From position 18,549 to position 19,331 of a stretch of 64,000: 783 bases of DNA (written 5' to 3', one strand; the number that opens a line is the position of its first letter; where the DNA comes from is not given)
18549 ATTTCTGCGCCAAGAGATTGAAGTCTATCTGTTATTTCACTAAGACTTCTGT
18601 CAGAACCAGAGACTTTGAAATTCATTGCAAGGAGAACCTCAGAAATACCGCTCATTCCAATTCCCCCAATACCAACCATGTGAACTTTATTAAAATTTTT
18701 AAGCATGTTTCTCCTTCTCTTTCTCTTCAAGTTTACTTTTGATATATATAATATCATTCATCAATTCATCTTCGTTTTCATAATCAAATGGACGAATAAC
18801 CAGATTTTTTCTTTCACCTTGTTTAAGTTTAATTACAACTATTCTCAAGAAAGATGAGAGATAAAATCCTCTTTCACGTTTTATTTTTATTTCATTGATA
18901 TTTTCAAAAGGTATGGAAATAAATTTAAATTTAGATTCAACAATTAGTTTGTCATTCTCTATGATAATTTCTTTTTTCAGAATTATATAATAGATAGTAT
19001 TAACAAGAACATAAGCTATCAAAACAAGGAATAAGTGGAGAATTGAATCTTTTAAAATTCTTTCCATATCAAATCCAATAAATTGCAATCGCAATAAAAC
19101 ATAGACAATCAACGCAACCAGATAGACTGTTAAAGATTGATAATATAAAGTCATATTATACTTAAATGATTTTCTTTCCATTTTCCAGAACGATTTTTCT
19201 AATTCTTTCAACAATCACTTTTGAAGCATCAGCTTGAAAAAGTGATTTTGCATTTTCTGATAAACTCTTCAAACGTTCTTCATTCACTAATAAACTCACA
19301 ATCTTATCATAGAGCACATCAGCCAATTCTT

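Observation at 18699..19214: Extra gene wedged between murG and murC in an otherwise canonical dcw cluster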

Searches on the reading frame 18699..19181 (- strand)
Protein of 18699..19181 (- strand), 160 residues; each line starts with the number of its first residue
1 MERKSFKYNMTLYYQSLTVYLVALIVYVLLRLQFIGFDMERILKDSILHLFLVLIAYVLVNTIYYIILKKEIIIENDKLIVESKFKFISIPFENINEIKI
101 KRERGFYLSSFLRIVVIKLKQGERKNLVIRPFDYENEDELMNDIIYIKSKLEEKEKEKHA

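Call 4: search_protein_families(library=pfam, proteins=[window:18699-19181:-], max_evalue=1)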
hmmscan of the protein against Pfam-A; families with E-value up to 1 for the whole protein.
window:18699-19181:- (160 aa): 5 families
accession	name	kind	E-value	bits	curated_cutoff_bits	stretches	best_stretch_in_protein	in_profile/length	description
PF06922.16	CTV_P13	-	0.00081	19.9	25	1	51-123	7-75/119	Citrus tristeza virus P13 protein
PF06713.17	bPH_4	-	0.053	14.1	22.9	1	73-139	4-65/74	Bacterial PH domain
PF10882.14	bPH_5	-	0.077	13.5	22.5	1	71-104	2-35/100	Bacterial PH domain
PF19023.6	DUF5749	-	0.077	13.5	28.2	1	72-98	16-42/78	Family of unknown function (DUF5749)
PF12462.13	Helicase_IV_N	-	0.14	12.5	24.5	1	71-102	19-51/163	DNA helicase IV / RNA helicase N terminal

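Call 5: find_homologous_proteins(query=window:18699-19181:-, max_evalue=0.001)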
Query window:18699-19181:- (160 aa): 15 proteins with E <= 0.001 among 91 candidates.
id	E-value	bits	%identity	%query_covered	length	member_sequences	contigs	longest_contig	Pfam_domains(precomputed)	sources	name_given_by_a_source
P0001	1.3e-90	319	100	100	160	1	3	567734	-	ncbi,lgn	-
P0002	1.2e-81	290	91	100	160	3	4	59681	-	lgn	-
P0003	3.1e-70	253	79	100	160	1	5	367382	-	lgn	-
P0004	3.5e-53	198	62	100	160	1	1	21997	-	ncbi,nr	ncbi:MAG: hypothetical protein N3F03_07555 [Ignavibacteria bacterium]|nr:hypothetical protein [Ignav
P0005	4.6e-50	188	59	100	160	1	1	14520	-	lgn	-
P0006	7.9e-50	187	58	96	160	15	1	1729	-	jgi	jgi:predicted DNA-binding antitoxin AbrB/MazE fold protein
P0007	8.9e-49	183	54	100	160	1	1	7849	-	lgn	-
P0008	1.6e-48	183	57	98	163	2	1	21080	-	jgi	jgi:tellurite resistance protein TehA-like permease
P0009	1.2e-47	180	54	100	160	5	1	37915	-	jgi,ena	-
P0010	1.7e-47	179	56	98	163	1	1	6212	-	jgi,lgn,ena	-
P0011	5.6e-47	178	55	100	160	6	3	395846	-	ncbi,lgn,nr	ncbi:MAG: hypothetical protein NUV92_06905 [Ignavibacteria bacterium]|nr:hypothetical protein [Ignav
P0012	1.2e-45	173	53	100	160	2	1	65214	-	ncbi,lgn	-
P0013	1.3e-45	173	53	100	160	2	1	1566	-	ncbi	-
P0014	6.7e-23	100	38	98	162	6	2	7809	-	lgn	-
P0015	2.0e-19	88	39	95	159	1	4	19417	-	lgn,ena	-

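Call 6: search_protein_families(library=ncbifam, proteins=[window:18699-19181:-], max_evalue=10)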
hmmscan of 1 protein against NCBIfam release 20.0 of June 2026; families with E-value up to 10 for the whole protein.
window:18699-19181:- (160 aa): 0 families

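Call 8: find_encoding_contigs(protein=P0014, flank=5000, max_places=3)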
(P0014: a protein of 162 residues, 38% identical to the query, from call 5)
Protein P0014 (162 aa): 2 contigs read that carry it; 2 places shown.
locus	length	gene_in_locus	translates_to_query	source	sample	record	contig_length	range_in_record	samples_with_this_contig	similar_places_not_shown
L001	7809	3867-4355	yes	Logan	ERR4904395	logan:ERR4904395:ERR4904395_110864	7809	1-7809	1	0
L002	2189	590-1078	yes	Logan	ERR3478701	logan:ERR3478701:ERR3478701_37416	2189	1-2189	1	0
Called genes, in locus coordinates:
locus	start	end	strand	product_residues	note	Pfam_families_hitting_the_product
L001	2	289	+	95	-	?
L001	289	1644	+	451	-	PF21377:MurD_N, PF21799:MurD-like_N (faint), PF08245:Mur_ligase_M, PF02875:Mur_ligase_C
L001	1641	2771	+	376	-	PF01098:FTSW_RODA_SPOVE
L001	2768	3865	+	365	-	PF03033:Glyco_transf_28, PF04101:Glyco_tran_28_C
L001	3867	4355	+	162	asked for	-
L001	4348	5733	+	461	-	PF01225:Mur_ligase, PF08245:Mur_ligase_M, PF02875:Mur_ligase_C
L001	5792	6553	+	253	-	PF08478:POTRA_1 (weak)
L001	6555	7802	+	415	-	PF06277:EutA (faint), PF14450:FtsA (weak), PF02491:SHS2_FTSA, PF06723:MreB_Mbl, PF11104:PilM_2 (weak), PF14450:FtsA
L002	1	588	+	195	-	?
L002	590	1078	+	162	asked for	-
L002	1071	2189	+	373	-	?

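Call 9: find_encoding_contigs(protein=P0015, flank=5000, max_places=3)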
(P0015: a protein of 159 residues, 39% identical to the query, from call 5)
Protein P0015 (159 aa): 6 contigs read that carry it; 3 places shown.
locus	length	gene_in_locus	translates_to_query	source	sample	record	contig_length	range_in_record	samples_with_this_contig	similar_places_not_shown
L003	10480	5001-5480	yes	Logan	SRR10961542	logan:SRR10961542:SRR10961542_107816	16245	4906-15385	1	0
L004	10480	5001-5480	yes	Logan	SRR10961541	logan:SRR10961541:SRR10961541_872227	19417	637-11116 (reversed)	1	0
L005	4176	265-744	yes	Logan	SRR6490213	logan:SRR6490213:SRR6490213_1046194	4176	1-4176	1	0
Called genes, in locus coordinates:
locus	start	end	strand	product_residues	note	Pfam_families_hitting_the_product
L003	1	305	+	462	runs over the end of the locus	PF01225:Mur_ligase, PF08245:Mur_ligase_M, PF02875:Mur_ligase_C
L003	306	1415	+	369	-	PF10555:MraY_sig1 (weak), PF00953:Glycos_transf_4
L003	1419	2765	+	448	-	PF21377:MurD_N, PF21799:MurD-like_N (weak), PF08245:Mur_ligase_M, PF02875:Mur_ligase_C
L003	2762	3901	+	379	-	PF01098:FTSW_RODA_SPOVE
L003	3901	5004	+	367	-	PF03033:Glyco_transf_28, PF04101:Glyco_tran_28_C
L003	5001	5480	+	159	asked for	-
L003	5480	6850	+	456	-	PF01225:Mur_ligase, PF08245:Mur_ligase_M, PF02875:Mur_ligase_C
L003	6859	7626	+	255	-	PF08478:POTRA_1 (weak)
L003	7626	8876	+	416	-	PF06277:EutA (faint), PF11104:PilM_2, PF14450:FtsA (weak), PF02491:SHS2_FTSA, PF06723:MreB_Mbl, PF08841:DDR (weak), PF14450:FtsA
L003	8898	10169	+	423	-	PF00091:Tubulin, PF12327:FtsZ_C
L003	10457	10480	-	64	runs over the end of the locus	PF14255:Zn_ribbon_21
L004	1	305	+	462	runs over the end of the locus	PF01225:Mur_ligase, PF08245:Mur_ligase_M, PF02875:Mur_ligase_C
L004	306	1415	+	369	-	PF10555:MraY_sig1 (weak), PF00953:Glycos_transf_4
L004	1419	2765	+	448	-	PF21377:MurD_N, PF21799:MurD-like_N (weak), PF08245:Mur_ligase_M, PF02875:Mur_ligase_C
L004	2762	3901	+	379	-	PF01098:FTSW_RODA_SPOVE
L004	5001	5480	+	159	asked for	-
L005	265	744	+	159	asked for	-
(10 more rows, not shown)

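Call 12: find_related_loci(query=A1, collection=genome_contigs, flank=6000)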
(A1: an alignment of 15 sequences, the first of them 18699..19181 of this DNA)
Query A1 (160 aa) in genome_contigs; peptide patterns used: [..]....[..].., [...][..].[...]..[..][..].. (x = any residue, [..] = any of these).
65 stretches matched a pattern; 6 encode a relative of the query (tblastn E <= 1e-3); 6 distinct loci.
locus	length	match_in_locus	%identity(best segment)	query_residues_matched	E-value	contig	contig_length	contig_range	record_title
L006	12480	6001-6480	61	1-160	1e-54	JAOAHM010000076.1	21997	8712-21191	MAG: Ignavibacteria bacterium isolate SKW60 k141_937831, whole genome shotgun sequence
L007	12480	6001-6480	53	1-160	9e-53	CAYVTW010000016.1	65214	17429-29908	MAG TPA_asm: uncultured Ignavibacterium sp. isolate binchicken_co40_69 genome assembly, contig: NODE_408_length_65214_co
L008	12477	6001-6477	51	1-160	5e-48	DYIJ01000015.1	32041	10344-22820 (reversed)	MAG TPA_asm: Ignavibacterium album isolate TT109_32_7 Afr_mines_TT109_366_length_32041_cov_3_084068, whole genome shotgu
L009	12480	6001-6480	49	1-160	5e-48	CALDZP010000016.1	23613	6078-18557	MAG: uncultured Ignavibacteria bacterium isolate H1_Bin_MAXBIN__065_1 genome assembly, contig: c_000000122180, whole gen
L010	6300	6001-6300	58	1-100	4e-35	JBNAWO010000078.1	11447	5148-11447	MAG: Ignavibacteria bacterium isolate Kamch4342-D-MF-066 bin16.fa-78, whole genome shotgun sequence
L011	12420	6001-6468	38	1-157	3e-30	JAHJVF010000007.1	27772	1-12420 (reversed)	MAG: Bacteroidetes bacterium isolate OSL_B.mb.4 OSL_B.mb.4_k141_672, whole genome shotgun sequence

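Call 14: list_cluster_members(proteins=[P0001, P0011])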
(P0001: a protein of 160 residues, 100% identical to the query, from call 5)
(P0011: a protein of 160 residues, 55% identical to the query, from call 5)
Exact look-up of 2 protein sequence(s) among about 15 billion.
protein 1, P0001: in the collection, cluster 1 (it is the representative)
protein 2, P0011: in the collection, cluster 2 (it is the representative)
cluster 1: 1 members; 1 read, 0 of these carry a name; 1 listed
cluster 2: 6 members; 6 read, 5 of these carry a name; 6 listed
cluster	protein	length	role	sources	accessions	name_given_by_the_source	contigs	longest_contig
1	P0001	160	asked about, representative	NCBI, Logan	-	-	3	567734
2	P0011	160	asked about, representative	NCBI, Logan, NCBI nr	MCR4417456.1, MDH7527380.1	MAG: hypothetical protein NUV92_06905 [Ignavibacteria bacterium] | hypothetical protein [Ignavibacteria bacterium]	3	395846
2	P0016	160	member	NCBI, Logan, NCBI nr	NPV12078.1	MAG: hypothetical protein HPY57_09835 [Ignavibacteria bacterium] | hypothetical protein [Ignavibacteria bacterium]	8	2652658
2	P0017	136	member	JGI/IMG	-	hypothetical protein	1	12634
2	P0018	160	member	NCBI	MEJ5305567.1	MAG: hypothetical protein WHV63_06445 [Ignavibacteria bacterium]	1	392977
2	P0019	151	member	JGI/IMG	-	amino acid permease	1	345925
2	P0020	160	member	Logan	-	-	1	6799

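Call 18: predict_structure(alignment_id=A1)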
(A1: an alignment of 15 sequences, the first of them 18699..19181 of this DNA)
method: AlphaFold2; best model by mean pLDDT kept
length: 160 residues; sequences in the alignment: 15
mean_pLDDT: 84.4   pTM: 0.68
mean pLDDT of the five models: 84.4, 83.6, 83.4, 81.9, 79.6
residues with pLDDT >= 90: 38; 70-90: 105; 50-70: 16; < 50: 1
segments of 3 or more residues with pLDDT < 50: none
pLDDT, mean of each block of 10 residues (from residue 1): 84 89 94 86 91 94 88 88 85 86 62 81 73 87 88 74
secondary structure, 60 per line:
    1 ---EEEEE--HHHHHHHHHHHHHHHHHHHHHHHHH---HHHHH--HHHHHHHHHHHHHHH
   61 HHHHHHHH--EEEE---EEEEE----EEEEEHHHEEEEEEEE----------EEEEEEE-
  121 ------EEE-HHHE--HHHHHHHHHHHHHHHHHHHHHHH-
elements in order: E4-8 H11-35 H39-43 H46-68 E71-74 E78-82 E87-91 E95-102 E113-119 E127-129 H137-159

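Call 24: search_protein_representatives(alignment_id=A1)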
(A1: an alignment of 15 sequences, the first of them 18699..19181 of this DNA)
Query: 15 sequences, 160 profile positions. Proteins with E-value up to 0.001 (for the whole library): 164; up to 1e-10: 121; up to 1e-30: 7. The best 150 are listed.
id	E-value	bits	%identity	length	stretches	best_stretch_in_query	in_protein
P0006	3.7e-76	270.5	-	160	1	1-160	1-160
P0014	5.5e-59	214.7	-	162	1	1-158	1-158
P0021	6.8e-48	178.7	-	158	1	1-159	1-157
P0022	4.3e-46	172.8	-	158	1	2-158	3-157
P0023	7.8e-41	155.7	-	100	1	1-100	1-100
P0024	9.9e-35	135.9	-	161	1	1-154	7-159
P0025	2.4e-34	134.6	-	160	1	2-154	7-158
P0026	2.7e-30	121.5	-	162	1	4-154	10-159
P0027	9.7e-30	119.7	-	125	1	29-153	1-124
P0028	1.3e-28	116.0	-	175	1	3-146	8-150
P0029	8.8e-28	113.3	-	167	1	3-152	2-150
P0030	6.7e-27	110.4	-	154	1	1-150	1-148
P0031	2.8e-26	108.4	-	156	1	1-155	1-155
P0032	6.3e-26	107.3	-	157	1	3-156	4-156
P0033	4.7e-25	104.4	-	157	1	1-154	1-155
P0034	6.3e-25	104.0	-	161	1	2-156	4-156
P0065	6.9e-20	87.7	-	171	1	4-154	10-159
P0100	3.2e-16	75.7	-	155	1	4-153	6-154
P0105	1.2e-15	73.9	-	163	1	3-149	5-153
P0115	1.6e-14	70.2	-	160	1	7-153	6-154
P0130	1.7e-12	63.7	-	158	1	2-152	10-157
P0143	3.0e-10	56.3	-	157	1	5-151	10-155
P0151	5.1e-09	52.3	-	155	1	3-153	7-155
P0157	1.4e-07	47.7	-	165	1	6-149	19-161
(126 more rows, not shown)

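Call 26: find_encoding_contigs(protein=P0030, flank=5000, max_places=3)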
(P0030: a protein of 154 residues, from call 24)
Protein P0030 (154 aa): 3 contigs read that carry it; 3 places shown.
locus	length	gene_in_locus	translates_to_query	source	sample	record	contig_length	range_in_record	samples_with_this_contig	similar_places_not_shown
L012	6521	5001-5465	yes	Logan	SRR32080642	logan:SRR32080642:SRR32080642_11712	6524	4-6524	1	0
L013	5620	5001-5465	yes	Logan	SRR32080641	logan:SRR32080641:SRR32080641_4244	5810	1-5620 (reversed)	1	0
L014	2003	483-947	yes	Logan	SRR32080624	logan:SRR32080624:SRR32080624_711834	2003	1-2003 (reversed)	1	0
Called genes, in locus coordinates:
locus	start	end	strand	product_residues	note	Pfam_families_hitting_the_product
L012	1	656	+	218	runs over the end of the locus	?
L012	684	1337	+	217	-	PF13505:OMP_b-brl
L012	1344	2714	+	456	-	PF21377:MurD_N (faint), PF21799:MurD-like_N, PF08245:Mur_ligase_M, PF02875:Mur_ligase_C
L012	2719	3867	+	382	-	PF01098:FTSW_RODA_SPOVE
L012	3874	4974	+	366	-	PF03033:Glyco_transf_28, PF04101:Glyco_tran_28_C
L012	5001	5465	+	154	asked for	-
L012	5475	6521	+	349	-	?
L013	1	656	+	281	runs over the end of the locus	?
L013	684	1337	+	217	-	PF13505:OMP_b-brl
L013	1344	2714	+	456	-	PF21377:MurD_N (faint), PF21799:MurD-like_N, PF08245:Mur_ligase_M, PF02875:Mur_ligase_C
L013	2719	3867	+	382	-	PF01098:FTSW_RODA_SPOVE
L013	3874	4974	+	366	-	PF03033:Glyco_transf_28, PF04101:Glyco_tran_28_C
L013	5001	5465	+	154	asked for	-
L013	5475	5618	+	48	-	?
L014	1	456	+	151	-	?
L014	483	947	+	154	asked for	-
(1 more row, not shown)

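Call 29: find_encoding_contigs(protein=P0157, flank=6000, max_places=2)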
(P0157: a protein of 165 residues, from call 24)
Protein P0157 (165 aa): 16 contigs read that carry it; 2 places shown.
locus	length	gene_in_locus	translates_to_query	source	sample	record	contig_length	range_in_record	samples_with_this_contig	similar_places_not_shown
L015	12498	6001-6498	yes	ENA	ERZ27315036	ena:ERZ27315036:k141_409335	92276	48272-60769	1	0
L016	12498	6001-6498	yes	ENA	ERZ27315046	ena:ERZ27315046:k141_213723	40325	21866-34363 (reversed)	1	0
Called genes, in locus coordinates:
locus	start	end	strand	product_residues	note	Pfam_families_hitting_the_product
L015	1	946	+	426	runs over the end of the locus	PF04932:Wzy_C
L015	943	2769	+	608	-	PF03717:PBP_dimer, PF00905:Transpeptidase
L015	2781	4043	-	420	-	PF00994:MoCF_biosynth, PF18146:CinA_KH, PF02464:CinA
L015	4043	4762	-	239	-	PF07610:DUF1573, PF22544:HYDIN_VesB_CFA65-like_Ig, PF15780:ASH (faint), PF07610:DUF1573 (weak), PF22544:HYDIN_VesB_CFA65-like_Ig (weak)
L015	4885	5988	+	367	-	PF03033:Glyco_transf_28, PF04101:Glyco_tran_28_C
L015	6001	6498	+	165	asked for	-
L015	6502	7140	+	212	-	-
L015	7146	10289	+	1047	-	PF02384:N6_Mtase (weak), PF18135:Type_ISP_C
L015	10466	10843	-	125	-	PF01245:Ribosomal_L19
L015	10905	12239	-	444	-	PF00362:Integrin_beta (faint), PF00092:VWA, PF13519:VWA_2, PF25106:VWA_4, PF00691:OmpA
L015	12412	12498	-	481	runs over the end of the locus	-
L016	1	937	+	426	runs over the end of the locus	PF04932:Wzy_C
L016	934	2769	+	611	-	PF03717:PBP_dimer, PF00905:Transpeptidase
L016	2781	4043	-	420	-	PF00994:MoCF_biosynth, PF18146:CinA_KH, PF02464:CinA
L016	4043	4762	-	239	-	PF07610:DUF1573, PF22544:HYDIN_VesB_CFA65-like_Ig, PF15780:ASH (faint), PF07610:DUF1573 (weak), PF22544:HYDIN_VesB_CFA65-like_Ig (weak)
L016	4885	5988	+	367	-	PF03033:Glyco_transf_28, PF04101:Glyco_tran_28_C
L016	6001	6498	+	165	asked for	-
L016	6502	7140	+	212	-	-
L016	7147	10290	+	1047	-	PF02384:N6_Mtase (weak), PF18135:Type_ISP_C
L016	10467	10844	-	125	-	PF01245:Ribosomal_L19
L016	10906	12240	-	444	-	PF00362:Integrin_beta (faint), PF00092:VWA, PF13519:VWA_2, PF25106:VWA_4, PF00691:OmpA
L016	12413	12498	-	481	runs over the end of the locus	-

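Call 30: find_encoding_contigs(protein=P0105, flank=6000, max_places=2)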
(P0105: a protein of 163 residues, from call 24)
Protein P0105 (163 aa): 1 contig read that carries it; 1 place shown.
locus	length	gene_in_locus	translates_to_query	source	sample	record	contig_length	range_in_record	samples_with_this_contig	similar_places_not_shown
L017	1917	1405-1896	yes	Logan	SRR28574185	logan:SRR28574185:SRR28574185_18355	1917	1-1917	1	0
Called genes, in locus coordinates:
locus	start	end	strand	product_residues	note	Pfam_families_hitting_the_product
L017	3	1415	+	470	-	?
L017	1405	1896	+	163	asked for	-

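Call 31: find_homologous_proteins(query=A2, max_evalue=0.001)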
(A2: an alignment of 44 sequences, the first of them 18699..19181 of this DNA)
Query A2 (44 sequences) (160 aa, profile of the alignment): 28 proteins with E <= 0.001 among 3682 candidates.
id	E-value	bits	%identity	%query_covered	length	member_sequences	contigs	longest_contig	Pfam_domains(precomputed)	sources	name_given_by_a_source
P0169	2.1e-47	178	28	95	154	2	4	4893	-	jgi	jgi:cytochrome c biogenesis factor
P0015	8.4e-47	177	39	95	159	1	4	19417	-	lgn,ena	-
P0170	9.4e-47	176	30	95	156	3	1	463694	-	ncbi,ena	-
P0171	1.8e-46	175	32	96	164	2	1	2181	-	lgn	-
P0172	1.0e-45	173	29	93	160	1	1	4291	-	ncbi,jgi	jgi:hypothetical protein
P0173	2.0e-45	172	35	96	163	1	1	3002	-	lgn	-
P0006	3.8e-44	168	58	96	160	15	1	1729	-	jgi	jgi:predicted DNA-binding antitoxin AbrB/MazE fold protein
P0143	1.5e-42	163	23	59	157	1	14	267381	-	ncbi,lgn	ncbi:MAG: hypothetical protein ACM3U1_07145 [Chloroflexota bacterium]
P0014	2.3e-42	162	38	98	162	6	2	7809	-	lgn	-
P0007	3.5e-42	162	54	100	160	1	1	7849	-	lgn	-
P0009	4.0e-42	161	54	100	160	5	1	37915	-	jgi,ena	-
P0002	7.6e-42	160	91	100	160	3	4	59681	-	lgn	-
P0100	1.2e-41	160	-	-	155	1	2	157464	-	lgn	-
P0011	2.8e-41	159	55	100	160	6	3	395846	-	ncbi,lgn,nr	ncbi:MAG: hypothetical protein NUV92_06905 [Ignavibacteria bacterium]|nr:hypothetical protein [Ignav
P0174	8.1e-41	157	29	93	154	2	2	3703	-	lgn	-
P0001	3.5e-40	155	100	100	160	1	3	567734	-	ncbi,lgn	-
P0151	2.7e-37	146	23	94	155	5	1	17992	PF20226.4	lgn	-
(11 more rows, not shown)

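Call 32: search_protein_families(library=pfam, proteins=[L017:3-1415:+, L015:6502-7140:+, L012:5475-6521:+], max_evalue=0.01)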
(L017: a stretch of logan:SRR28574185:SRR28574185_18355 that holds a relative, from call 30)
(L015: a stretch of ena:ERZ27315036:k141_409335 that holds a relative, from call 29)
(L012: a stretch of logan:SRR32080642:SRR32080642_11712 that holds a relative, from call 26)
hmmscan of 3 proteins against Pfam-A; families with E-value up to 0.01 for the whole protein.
L017:3-1415:+ (470 aa): 2 families
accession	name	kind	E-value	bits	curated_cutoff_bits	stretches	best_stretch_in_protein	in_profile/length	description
PF01541.30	GIY-YIG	-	1e-08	35.8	22.6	1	116-188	3-74/78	GIY-YIG catalytic domain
PF00929.31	RNase_T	-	3.7e-07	31.3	24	1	1-65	98-164/164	Exonuclease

L015:6502-7140:+ (212 aa): 0 families

L012:5475-6521:+ (349 aa): 3 families
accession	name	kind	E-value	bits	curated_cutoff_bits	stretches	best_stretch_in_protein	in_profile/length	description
PF01225.30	Mur_ligase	-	4.6e-28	97.9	21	1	6-105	2-95/95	Mur ligase family, catalytic domain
PF08245.18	Mur_ligase_M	-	1.2e-24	87.8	24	1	109-288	1-199/200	Mur ligase middle domain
PF02875.26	Mur_ligase_C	-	1.9e-06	29.2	28.4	1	311-348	1-38/127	Mur ligase, glutamate ligase domain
